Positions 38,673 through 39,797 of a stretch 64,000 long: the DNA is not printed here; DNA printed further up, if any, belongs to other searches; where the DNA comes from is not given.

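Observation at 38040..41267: Three-gene cassette: metallophosphoesterase, unknown protein and a NadD-like::PARG-like macrodomain fusion (candidate NAD/ADP-ribose processing system)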

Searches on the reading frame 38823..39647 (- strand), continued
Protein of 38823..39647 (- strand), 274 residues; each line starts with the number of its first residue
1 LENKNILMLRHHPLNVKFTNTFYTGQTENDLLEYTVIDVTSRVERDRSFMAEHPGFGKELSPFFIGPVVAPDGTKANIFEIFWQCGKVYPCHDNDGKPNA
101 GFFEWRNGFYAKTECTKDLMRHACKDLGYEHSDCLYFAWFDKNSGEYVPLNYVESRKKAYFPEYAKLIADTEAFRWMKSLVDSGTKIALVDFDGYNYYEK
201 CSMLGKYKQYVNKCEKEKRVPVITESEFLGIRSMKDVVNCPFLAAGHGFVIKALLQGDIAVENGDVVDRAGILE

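Call 29: fold_search(model_id=the predicted structure, library=pdb)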
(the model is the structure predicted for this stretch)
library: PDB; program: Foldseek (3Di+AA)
matches with E <= 10: 31; with E <= 0.001: 0
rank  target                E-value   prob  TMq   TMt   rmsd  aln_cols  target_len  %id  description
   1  8bau                  1.8e-01  0.47  0.28  0.37  10.6       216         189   13  Phytophthora nicotianae var. parasitica NADAR in complex with ADP-ribose (released 2023-07-12)
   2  4gil_B                6.4e-01  0.04  0.14  0.12  17.2       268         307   13  Crystal Structure of Pseudouridine Monophosphate Glycosidase/Linear Pseudouridine 5'-Phosphate Adduct (released 2012-10-31)
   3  4gik_C                7.6e-01  0.04  0.13  0.13  17.3       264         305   12  Crystal Structure of Pseudouridine Monophosphate Glycosidase/Linear R5P Adduct (released 2012-10-31)
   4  8k05                  1.3e+00  0.04  0.10  0.09  15.8       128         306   15  Pseudouridine 5'-monophosphate glycosylase from Arabidopsis thaliana -- sulfate bound holoenzyme (released 2024-05-15)
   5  4gil_C                2.0e+00  0.03  0.10  0.10  15.5       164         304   17  Crystal Structure of Pseudouridine Monophosphate Glycosidase/Linear Pseudouridine 5'-Phosphate Adduct (released 2012-10-31)
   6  5v41_B                2.1e+00  0.05  0.15  0.15  15.4       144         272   17  Crystal Structure of Mtb Pks13 Thioesterase domain in complex with inhibitor TAM5 (released 2017-07-05)
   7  4gij_A                2.2e+00  0.04  0.11  0.10  12.1        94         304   18  Crystal Structure of Pseudouridine Monophosphate Glycosidase Complexed with Sulfate (released 2012-10-31)
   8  4gik_B                2.2e+00  0.02  0.13  0.12  17.3       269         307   12  Crystal Structure of Pseudouridine Monophosphate Glycosidase/Linear R5P Adduct (released 2012-10-31)
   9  4gik_A                2.8e+00  0.06  0.11  0.10  11.7        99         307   17  Crystal Structure of Pseudouridine Monophosphate Glycosidase/Linear R5P Adduct (released 2012-10-31)
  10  4ex8                  2.8e+00  0.02  0.09  0.09  14.3       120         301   12  Crystal structure of the prealnumycin C-glycosynthase AlnA (released 2013-01-16)
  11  6b1u_E                3.6e+00  0.01  0.12  0.12  21.0       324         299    9  Structure of full-length human AMPK (a2b1g1) in complex with a small molecule activator SC4 (released 2018-04-25)
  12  4gim_A                3.9e+00  0.03  0.10  0.10  11.8        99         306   18  Crystal Structure of Pseudouridine Monophosphate Glycosidase Complexed with Pseudouridine 5'-phosphate (released 2012-10-31)
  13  3rio                  3.9e+00  0.02  0.12  0.16  14.6       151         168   12  Crystal structure of GlcT CAT-PRDI (released 2012-05-09)
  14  4gim_C                3.9e+00  0.01  0.12  0.11  17.3       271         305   11  Crystal Structure of Pseudouridine Monophosphate Glycosidase Complexed with Pseudouridine 5'-phosphate (released 2012-10-31)
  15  4i4l_A                4.1e+00  0.04  0.13  0.13   6.7        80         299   11  Crystal Structure of Nucleotide-Bound W-W-W ClpX Hexamer (released 2013-05-15)
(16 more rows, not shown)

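Call 30: search_protein_representatives(alignment_id=A1)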
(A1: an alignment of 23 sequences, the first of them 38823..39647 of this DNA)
Query: 23 sequences, 274 profile positions. Proteins with E-value up to 0.001 (for the whole library): 786; up to 1e-10: 231; up to 1e-30: 28. The best 150 are listed.
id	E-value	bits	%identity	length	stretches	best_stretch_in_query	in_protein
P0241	5.5e-115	399.7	-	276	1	1-272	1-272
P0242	2.3e-105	368.1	-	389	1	3-273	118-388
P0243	3.6e-81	288.8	-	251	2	1-208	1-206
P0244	3.7e-68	246.1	-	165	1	1-127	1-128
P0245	1.8e-62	227.4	-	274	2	90-274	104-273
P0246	2.2e-61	223.9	-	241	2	2-201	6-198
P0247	2.2e-61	223.8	-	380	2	1-201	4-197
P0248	6.4e-61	222.4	-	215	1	1-166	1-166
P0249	8.5e-57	208.8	-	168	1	112-272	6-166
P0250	1.3e-54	201.7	-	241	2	1-200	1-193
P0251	8.7e-54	199.0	-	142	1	141-274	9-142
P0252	1.9e-49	184.7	-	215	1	119-273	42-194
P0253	9.7e-46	172.6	-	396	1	32-273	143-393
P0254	3.9e-44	167.3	-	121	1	125-222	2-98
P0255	2.1e-40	155.1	-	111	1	1-84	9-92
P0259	1.8e-36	142.2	-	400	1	3-269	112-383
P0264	1.5e-33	132.6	-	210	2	28-198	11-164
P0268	3.9e-31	124.7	-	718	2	58-197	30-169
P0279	3.8e-27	111.6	-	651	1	37-267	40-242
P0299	5.6e-20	88.1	-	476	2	57-197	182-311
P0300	6.3e-20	87.9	-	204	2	55-199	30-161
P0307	3.9e-19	85.3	-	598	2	55-212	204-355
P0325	5.0e-17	78.4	-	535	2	53-203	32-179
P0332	1.4e-16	77.0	-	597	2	54-203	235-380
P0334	1.5e-16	76.8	-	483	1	59-194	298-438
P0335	1.9e-16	76.5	-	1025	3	32-113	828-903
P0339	5.3e-16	75.0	-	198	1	55-195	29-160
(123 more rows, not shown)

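Call 31: search_protein_families(library=pfam, proteins=[P0268, P0279, P0299, P0307, P0325, P0332, P0335, P0334, P0242, P0259], max_evalue=0.01)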
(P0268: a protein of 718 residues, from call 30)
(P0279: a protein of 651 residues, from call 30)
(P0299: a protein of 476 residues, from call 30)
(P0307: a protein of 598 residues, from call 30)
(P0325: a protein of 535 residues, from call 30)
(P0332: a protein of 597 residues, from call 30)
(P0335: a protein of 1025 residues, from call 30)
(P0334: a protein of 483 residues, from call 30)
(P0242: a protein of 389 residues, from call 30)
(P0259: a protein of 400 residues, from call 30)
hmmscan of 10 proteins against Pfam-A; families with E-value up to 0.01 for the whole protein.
P0268 (718 aa): 2 families
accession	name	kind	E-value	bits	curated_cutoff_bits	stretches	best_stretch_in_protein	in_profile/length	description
PF13306.12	LRR_5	-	7.7e-12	45.7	27.7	1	366-459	15-101/127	BspA type Leucine rich repeat region (6 copies)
PF22075.2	DUF6939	-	7.4e-05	22.9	27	0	120-165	103-149/167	Family of unknown function (DUF6939)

P0279 (651 aa): 1 family
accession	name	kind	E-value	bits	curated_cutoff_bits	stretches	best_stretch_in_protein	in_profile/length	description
PF22075.2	DUF6939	-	7.2e-06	26.2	27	1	40-180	19-149/167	Family of unknown function (DUF6939)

P0299 (476 aa): 0 families

P0307 (598 aa): 2 families
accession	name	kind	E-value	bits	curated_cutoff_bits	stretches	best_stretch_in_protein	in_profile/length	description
PF08719.17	NADAR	-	3.1e-34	119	35.1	1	414-588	10-162/163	NADAR domain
PF22075.2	DUF6939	-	4.1e-06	27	27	0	191-240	15-66/167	Family of unknown function (DUF6939)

P0325 (535 aa): 3 families
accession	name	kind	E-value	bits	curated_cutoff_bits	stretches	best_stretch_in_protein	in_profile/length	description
PF14216.11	DUF4326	-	2.3e-18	67.1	25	1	423-509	6-82/82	Domain of unknown function (DUF4326)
PF08719.17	NADAR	-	2.4e-07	31.6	35.1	1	258-389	11-128/163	NADAR domain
PF22075.2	DUF6939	-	1.9e-06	28.1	27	0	20-71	15-67/167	Family of unknown function (DUF6939)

P0332 (597 aa): 2 families
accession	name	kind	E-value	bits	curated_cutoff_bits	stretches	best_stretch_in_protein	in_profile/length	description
PF22075.2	DUF6939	-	2.9e-06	27.5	27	1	224-371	16-150/167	Family of unknown function (DUF6939)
PF08719.17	NADAR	-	5.6e-06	27.1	35.1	1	438-560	13-112/163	NADAR domain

P0335 (1025 aa): 3 families
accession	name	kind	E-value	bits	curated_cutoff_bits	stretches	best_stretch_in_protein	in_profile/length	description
PF13563.12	2_5_RNA_ligase2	-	7.7e-30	104.4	27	1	594-750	1-151/152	2'-5' RNA ligase superfamily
PF22075.2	DUF6939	-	4.8e-08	33.3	27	1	828-973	14-149/167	Family of unknown function (DUF6939)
PF02834.22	LigT_PEase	-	0.0023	18.5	23.3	0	635-668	51-85/87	LigT like Phosphoesterase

P0334 (483 aa): 2 families
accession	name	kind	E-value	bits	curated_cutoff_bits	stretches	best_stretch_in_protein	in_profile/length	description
PF01191.24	RNA_pol_Rpb5_C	-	5.2e-13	49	23.5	1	129-197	1-73/73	RNA polymerase Rpb5, C-terminal domain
PF22075.2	DUF6939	-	0.0093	16.1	27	0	389-441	100-153/167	Family of unknown function (DUF6939)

P0242 (389 aa): 1 family
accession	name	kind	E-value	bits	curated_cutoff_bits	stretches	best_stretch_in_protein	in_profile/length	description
PF22075.2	DUF6939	-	0.00024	21.3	27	0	150-205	18-66/167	Family of unknown function (DUF6939)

P0259 (400 aa): 0 families

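Call 33: search_solved_structures(query=A2, max_evalue=10, show_alignments=3)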
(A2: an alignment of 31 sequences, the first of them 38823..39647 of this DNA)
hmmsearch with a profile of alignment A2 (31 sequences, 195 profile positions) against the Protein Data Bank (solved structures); distinct sequences matched with E-value up to 10: 4.
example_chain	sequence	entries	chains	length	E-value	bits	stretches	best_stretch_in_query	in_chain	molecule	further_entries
8bat_A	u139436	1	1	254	0.0025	20.6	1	15-65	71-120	Geobacter lovleyi NADAR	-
7mcc_A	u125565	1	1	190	0.039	16.7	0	130-154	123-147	AI-designed TIM-barrel F2C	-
7smj_A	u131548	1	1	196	0.041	16.6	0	130-154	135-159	AI-designed TIM-barrel F2N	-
8iuf_4J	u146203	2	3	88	0.63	12.7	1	53-81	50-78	COXEG10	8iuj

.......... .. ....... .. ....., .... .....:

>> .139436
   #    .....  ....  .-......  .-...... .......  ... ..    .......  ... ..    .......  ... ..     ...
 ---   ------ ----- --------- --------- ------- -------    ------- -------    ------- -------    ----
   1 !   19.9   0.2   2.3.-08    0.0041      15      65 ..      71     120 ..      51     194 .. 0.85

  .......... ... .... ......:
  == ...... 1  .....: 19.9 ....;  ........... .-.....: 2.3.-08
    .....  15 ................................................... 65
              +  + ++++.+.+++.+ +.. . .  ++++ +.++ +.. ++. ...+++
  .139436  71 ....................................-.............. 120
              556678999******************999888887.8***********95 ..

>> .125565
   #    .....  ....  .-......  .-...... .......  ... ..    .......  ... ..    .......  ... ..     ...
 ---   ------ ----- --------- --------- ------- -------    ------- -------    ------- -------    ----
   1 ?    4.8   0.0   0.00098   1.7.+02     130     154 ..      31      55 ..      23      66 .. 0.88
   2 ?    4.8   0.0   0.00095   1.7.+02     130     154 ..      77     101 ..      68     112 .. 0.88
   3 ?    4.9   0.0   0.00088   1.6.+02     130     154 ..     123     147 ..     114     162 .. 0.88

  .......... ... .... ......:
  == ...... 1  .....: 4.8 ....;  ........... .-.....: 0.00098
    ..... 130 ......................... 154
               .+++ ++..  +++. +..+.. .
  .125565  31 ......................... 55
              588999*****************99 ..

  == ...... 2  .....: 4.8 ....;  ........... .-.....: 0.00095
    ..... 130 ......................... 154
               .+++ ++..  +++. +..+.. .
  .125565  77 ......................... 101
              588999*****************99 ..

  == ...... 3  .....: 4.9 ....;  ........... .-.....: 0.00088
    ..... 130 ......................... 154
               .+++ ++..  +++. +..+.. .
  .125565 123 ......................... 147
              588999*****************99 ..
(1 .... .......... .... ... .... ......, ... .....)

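Call 37: fold_search(model_id=the predicted structure, library=viral)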
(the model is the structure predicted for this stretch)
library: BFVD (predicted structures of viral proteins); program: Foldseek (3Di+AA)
matches with E <= 10: 68; with E <= 0.001: 8
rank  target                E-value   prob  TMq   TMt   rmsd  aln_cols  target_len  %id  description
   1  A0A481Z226            6.1e-08  1.00  0.56  0.50   3.6       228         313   22  Uncharacterized protein [Pithovirus LCPAC001]
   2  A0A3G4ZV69            6.1e-08  1.00  0.58  0.50   6.7       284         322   14  Uncharacterized protein [Edafosvirus sp.]
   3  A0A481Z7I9            1.3e-07  1.00  0.50  0.34   6.6       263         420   15  Uncharacterized protein [Pithovirus LCPAC202]
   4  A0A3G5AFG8            2.1e-07  1.00  0.54  0.53   6.0       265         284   20  Uncharacterized protein [Solivirus sp.]
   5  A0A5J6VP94            2.2e-07  1.00  0.45  0.50   7.0       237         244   20  Uncharacterized protein [Megaviridae environmental sample]
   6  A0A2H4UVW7            1.8e-06  1.00  0.50  0.59   6.2       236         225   20  Uncharacterized protein [Bodo saltans virus]
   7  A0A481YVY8            3.8e-06  1.00  0.48  0.48   7.0       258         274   20  Uncharacterized protein [Marseillevirus LCMAC103]
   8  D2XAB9                1.0e-05  1.00  0.47  0.69   3.9       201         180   24  Uncharacterized protein [Marseillevirus marseillevirus]
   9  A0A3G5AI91            5.7e-02  0.93  0.27  0.36   5.2       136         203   10  Uncharacterized protein [Solivirus sp.]
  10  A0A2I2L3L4            1.3e-01  0.84  0.40  0.36   9.4       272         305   13  Uncharacterized protein [Orpheovirus IHUMI-LCC2]
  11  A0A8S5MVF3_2          1.5e+00  0.02  0.11  0.04  25.5       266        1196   10  DNA methylase [Caudovirales sp. ctUL28]
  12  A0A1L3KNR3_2          1.6e+00  0.03  0.10  0.04  19.6       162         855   10  (no name in the UniProt tables at hand)
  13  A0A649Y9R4            1.9e+00  0.02  0.09  0.04  21.3       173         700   10  Nonstructural polyprotein (Fragment) [Aphid lethal paralysis virus]
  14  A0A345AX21            2.0e+00  0.13  0.24  0.34   8.2       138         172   12  (no name in the UniProt tables at hand)
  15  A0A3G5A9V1            2.4e+00  0.02  0.10  0.05  17.5       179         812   14  Uncharacterized protein [Hyperionvirus sp.]
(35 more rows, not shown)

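Call 49: search_protein_families(library=pfam, alignment_id=A3, max_evalue=1)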
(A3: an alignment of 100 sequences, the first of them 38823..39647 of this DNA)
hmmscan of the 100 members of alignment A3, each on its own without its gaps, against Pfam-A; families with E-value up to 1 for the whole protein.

A. member 1, window:38823-39647:- (274 aa): 1 family
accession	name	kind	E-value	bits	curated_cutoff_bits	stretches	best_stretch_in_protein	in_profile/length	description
PF22075.2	DUF6939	-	0.015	15.4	27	0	33-95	15-70/167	Family of unknown function (DUF6939)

B. families by the number of members that match (of 100 scanned): 43 families (the first 25 are shown)
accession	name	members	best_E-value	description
PF22075.2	DUF6939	96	1e-14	Family of unknown function (DUF6939)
PF22397.2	NADAR-DarT1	27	1.6e-07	DarT1-associated NADAR antitoxin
PF22746.1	SHOCT-like_DUF2089-C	3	0.021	SHOCT-like domain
PF14216.11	DUF4326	2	7.9e-24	Domain of unknown function (DUF4326)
PF08198.17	Thymopoietin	2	0.044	Thymopoietin protein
PF21218.2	Fpg-like_C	2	0.11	Formamidopyrimidine-DNA glycosylase-like, C-terminal domain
PF05450.20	Nicastrin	2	0.15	Nicastrin large lobe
PF17769.7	PurK_C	2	0.18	Phosphoribosylaminoimidazole carboxylase C-terminal domain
PF08597.15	eIF3_subunit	1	0.0031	Translation initiation factor eIF3 subunit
PF22751.1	DUF488-N3a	1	0.0031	Active DUF488-N3 subclade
PF03455.24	dDENN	1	0.013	dDENN domain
PF05935.17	Arylsulfotrans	1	0.013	Arylsulfotransferase (ASST)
PF10655.14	DUF2482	1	0.016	Hypothetical protein of unknown function (DUF2482)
PF17278.7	DUF5343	1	0.025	Family of unknown function (DUF5343)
PF02606.20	LpxK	1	0.031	Tetraacyldisaccharide-1-P 4'-kinase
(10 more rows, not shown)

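Call 50: search_solved_structures(query=A3, max_evalue=10, show_alignments=3)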
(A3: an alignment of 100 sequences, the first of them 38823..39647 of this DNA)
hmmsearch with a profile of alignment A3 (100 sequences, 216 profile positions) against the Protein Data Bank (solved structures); distinct sequences matched with E-value up to 10: 13.
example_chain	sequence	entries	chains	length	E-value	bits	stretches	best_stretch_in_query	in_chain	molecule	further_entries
7mcc_A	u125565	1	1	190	0.0002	23.9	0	138-167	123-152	AI-designed TIM-barrel F2C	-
7smj_A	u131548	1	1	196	0.0015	21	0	138-167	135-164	AI-designed TIM-barrel F2N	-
7a8s_A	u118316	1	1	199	0.0023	20.4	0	137-169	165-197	sTIM11_h3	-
6yqy_A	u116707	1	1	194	0.0035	19.8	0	137-169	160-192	de novo designed TIM barrel sTIM11noCys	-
7osu_A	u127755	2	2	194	0.0038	19.7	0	138-169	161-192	sTIM11noCys-SB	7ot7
7osv_A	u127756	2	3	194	0.0045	19.5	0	138-169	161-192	DeNovoTIM6-SB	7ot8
6z2i_A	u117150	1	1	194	0.0046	19.4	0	137-169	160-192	de novo designed TIM barrel DeNovoTIM6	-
5bvl_A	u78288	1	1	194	0.0049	19.3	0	137-169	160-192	designed TIM barrel sTIM11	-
6yqx_A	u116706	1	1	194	0.0072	18.8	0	136-169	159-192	de novo designed TIM barrel DeNovoTIM13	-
8bat_A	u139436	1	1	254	0.024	17.1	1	8-73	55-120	Geobacter lovleyi NADAR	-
4kis_A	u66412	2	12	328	1.3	11.5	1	107-196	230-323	Putative integrase [Bacteriophage A118] | A118 serine integrase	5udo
4xfm_A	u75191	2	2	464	2.1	10.7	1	134-168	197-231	Uncharacterized protein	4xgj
9i1w_Lb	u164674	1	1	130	3.5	10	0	83-112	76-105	60S ribosomal protein L29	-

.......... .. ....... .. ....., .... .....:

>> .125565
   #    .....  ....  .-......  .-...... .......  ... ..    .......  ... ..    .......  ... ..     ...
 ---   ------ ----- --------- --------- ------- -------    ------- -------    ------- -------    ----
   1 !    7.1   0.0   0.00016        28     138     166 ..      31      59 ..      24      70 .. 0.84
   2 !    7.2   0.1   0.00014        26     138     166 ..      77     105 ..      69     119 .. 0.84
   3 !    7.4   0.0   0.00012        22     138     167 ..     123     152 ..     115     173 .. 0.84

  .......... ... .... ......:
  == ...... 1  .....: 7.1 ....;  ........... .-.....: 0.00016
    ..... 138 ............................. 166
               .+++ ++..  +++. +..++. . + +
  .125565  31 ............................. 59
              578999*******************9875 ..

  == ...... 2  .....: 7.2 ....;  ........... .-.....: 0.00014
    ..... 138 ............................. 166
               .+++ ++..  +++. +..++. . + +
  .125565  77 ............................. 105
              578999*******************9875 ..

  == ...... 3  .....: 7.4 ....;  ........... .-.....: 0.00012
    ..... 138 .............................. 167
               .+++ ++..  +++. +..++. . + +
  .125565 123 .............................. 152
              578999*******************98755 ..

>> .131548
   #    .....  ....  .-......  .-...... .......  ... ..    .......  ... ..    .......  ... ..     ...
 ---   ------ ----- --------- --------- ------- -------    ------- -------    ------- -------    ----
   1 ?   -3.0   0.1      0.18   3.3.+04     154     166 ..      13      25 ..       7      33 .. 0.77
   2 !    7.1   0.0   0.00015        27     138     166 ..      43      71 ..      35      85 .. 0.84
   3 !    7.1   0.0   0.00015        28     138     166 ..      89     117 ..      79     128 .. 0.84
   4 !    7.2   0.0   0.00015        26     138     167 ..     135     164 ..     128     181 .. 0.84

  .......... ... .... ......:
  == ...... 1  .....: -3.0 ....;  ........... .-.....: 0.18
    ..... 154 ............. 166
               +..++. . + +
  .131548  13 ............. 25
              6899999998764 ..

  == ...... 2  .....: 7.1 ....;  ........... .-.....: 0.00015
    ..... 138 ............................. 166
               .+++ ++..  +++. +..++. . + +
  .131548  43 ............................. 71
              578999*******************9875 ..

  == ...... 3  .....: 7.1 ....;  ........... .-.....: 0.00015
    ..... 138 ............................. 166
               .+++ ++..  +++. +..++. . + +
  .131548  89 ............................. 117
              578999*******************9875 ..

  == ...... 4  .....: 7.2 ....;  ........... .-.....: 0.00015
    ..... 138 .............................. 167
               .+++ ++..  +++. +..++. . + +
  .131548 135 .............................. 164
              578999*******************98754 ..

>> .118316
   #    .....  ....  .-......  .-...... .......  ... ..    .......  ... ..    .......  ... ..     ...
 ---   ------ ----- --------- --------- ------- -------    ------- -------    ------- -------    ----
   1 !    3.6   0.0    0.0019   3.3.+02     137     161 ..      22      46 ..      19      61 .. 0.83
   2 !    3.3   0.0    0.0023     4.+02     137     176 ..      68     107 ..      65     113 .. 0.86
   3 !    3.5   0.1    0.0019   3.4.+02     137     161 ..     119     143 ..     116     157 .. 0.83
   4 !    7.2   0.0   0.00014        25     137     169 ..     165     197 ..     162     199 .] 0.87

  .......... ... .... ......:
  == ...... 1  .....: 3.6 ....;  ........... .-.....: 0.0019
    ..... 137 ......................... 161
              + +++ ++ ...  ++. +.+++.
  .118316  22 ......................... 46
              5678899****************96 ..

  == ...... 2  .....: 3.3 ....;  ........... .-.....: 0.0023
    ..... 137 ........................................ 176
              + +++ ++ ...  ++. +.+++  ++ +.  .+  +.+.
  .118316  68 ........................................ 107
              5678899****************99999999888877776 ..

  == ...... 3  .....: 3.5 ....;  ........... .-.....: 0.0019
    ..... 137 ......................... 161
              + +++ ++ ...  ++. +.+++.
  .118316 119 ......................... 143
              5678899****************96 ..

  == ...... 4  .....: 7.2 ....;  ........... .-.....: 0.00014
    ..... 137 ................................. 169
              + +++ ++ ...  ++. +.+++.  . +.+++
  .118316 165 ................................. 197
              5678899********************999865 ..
